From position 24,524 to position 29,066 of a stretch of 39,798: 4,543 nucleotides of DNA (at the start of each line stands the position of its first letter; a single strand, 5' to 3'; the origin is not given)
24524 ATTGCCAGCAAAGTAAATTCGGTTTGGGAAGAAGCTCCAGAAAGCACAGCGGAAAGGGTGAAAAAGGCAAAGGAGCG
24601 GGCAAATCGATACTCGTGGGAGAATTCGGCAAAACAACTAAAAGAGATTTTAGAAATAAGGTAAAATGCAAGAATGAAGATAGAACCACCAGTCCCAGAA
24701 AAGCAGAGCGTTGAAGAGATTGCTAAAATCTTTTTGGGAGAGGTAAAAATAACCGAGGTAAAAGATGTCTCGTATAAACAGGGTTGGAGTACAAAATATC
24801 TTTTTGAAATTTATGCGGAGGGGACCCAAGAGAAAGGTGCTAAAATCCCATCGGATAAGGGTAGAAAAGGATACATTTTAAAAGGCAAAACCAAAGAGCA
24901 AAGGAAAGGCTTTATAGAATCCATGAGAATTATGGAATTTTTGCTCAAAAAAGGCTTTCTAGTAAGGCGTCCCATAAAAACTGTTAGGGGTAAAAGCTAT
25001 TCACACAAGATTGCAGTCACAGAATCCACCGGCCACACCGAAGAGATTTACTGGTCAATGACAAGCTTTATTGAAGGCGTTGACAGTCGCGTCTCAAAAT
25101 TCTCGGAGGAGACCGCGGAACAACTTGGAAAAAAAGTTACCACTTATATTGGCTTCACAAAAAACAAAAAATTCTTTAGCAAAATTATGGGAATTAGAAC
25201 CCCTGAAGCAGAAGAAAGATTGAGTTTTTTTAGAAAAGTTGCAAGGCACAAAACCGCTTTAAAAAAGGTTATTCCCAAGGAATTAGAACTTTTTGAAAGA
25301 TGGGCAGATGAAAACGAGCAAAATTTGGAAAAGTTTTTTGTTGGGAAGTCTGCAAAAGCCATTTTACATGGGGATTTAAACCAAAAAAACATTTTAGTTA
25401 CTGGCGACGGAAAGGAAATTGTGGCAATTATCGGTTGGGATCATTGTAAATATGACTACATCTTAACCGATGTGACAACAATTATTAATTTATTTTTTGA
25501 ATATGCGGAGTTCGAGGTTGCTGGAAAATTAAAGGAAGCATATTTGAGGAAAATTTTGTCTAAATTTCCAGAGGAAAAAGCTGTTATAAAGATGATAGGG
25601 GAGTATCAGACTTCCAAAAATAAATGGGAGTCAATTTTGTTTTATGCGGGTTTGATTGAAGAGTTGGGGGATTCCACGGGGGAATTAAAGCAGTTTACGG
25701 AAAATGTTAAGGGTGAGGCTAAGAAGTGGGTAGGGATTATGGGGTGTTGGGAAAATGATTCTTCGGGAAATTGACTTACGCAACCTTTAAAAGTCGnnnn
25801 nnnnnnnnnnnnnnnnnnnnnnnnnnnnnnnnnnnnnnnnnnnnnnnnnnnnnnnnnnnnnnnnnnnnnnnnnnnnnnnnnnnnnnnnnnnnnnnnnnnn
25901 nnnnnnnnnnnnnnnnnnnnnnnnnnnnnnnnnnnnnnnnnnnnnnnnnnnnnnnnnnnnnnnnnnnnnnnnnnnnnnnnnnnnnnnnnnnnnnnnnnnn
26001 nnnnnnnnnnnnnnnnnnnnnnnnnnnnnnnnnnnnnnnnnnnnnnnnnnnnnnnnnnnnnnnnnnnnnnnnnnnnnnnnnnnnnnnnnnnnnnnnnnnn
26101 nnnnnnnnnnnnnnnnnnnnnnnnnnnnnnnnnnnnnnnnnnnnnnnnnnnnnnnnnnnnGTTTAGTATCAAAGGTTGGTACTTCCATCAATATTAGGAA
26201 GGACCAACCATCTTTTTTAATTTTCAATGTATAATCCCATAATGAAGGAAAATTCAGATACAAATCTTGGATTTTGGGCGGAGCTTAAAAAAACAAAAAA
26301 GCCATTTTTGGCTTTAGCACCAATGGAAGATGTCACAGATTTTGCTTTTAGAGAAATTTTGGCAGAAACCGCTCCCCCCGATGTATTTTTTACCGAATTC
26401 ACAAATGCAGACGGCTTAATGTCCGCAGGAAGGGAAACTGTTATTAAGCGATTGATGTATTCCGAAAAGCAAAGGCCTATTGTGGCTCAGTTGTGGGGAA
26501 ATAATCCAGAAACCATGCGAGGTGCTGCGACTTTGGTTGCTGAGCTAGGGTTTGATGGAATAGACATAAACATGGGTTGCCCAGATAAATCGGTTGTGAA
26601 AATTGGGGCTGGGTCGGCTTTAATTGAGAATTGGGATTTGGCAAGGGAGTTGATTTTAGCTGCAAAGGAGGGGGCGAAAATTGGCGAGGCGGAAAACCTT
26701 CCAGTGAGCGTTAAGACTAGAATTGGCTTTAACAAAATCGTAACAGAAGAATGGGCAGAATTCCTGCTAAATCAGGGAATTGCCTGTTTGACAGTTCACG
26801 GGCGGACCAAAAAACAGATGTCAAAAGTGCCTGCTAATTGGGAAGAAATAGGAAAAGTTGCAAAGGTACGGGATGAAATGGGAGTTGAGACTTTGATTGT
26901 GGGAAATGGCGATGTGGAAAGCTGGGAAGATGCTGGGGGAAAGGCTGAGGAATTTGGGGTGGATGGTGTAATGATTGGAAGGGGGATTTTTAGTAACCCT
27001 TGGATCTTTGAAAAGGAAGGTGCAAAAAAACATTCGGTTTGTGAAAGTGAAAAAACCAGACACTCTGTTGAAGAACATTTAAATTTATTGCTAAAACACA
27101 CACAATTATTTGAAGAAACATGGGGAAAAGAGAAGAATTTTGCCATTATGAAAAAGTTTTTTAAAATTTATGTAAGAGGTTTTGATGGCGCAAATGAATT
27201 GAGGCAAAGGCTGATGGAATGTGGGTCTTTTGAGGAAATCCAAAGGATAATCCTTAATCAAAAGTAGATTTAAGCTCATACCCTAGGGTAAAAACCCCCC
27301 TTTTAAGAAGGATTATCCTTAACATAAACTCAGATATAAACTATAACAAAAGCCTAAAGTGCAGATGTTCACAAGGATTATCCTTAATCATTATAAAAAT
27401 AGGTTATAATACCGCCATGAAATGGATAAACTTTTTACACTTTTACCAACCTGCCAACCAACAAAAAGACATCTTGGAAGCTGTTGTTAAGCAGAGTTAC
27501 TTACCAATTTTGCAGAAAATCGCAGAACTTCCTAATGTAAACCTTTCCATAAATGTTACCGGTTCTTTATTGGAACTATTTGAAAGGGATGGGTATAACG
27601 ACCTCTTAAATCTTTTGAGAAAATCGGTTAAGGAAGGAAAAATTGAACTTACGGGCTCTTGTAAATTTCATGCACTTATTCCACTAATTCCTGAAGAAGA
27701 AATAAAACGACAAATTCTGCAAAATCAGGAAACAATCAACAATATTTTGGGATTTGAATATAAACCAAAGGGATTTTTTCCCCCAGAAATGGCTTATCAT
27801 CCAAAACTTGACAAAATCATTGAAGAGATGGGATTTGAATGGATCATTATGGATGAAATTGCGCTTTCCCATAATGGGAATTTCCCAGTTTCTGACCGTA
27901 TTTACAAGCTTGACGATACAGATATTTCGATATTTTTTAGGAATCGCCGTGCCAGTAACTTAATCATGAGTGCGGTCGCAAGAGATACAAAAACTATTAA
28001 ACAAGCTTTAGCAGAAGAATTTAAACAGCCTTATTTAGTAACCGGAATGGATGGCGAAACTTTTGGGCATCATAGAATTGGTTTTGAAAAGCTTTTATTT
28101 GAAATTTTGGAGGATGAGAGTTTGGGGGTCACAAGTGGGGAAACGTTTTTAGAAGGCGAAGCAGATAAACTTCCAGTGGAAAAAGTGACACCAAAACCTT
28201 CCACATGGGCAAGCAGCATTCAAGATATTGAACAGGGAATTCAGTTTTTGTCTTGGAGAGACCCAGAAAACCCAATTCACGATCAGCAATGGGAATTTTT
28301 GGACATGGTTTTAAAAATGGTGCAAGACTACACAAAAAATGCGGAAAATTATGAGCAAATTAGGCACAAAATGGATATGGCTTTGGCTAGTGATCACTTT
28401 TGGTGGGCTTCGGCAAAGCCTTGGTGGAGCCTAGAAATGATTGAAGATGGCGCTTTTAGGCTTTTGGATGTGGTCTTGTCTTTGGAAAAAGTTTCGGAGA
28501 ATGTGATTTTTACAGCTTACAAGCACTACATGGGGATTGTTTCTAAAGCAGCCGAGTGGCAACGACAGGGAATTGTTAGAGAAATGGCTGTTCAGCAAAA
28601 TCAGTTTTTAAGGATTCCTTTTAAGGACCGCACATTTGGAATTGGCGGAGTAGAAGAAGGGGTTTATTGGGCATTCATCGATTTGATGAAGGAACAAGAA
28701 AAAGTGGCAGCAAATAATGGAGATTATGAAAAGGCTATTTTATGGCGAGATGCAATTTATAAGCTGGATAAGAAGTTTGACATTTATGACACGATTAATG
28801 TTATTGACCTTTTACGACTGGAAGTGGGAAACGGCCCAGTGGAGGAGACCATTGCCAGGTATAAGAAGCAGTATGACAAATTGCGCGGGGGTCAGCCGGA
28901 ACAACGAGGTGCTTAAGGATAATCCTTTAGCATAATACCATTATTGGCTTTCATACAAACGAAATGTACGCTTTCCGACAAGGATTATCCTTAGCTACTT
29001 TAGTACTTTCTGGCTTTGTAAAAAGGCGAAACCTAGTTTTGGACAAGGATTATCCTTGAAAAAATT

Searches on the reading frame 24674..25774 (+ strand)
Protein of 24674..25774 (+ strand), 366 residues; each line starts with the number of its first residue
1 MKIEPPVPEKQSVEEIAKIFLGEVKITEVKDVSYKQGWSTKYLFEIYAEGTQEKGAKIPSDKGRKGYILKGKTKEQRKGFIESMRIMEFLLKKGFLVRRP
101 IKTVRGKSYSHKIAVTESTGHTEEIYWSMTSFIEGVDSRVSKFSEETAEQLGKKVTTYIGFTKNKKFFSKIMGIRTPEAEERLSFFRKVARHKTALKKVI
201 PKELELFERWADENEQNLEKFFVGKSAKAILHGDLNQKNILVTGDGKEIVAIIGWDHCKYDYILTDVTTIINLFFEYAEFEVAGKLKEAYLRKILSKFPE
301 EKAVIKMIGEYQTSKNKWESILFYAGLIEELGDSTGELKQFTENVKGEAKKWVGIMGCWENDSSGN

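Call 86: search_protein_families(library=pfam, proteins=[window:24674-25774:+], max_evalue=0.00001)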
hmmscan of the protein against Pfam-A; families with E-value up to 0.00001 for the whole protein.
window:24674-25774:+ (366 aa): 1 family
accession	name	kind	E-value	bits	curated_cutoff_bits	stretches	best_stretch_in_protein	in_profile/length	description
PF01636.29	APH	-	2.7e-11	44.1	23.2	1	119-291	64-230/239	Phosphotransferase enzyme family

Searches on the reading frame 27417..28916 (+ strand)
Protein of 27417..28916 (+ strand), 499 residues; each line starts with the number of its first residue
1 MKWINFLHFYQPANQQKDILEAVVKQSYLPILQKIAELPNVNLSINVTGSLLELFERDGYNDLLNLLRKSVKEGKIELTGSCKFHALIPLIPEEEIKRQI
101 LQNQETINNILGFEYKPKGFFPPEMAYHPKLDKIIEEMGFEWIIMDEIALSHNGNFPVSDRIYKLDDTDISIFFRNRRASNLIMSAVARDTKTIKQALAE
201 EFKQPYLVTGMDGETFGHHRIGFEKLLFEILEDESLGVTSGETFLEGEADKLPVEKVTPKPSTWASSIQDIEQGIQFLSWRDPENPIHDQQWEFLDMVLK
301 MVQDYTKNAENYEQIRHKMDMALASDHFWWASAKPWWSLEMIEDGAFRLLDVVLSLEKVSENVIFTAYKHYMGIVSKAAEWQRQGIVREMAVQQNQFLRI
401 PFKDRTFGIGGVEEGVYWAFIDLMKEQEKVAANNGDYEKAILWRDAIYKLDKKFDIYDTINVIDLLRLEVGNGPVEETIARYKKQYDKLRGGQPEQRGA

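Call 86: search_protein_families(library=pfam, proteins=[window:27417-28916:+], max_evalue=0.00001)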
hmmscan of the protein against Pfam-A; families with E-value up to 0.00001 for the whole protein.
window:27417-28916:+ (499 aa): 1 family
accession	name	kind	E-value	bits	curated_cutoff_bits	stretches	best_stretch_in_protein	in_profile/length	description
PF03065.20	Glyco_hydro_57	-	8.8e-39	134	21.2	1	10-234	30-267/291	Glycosyl hydrolase family 57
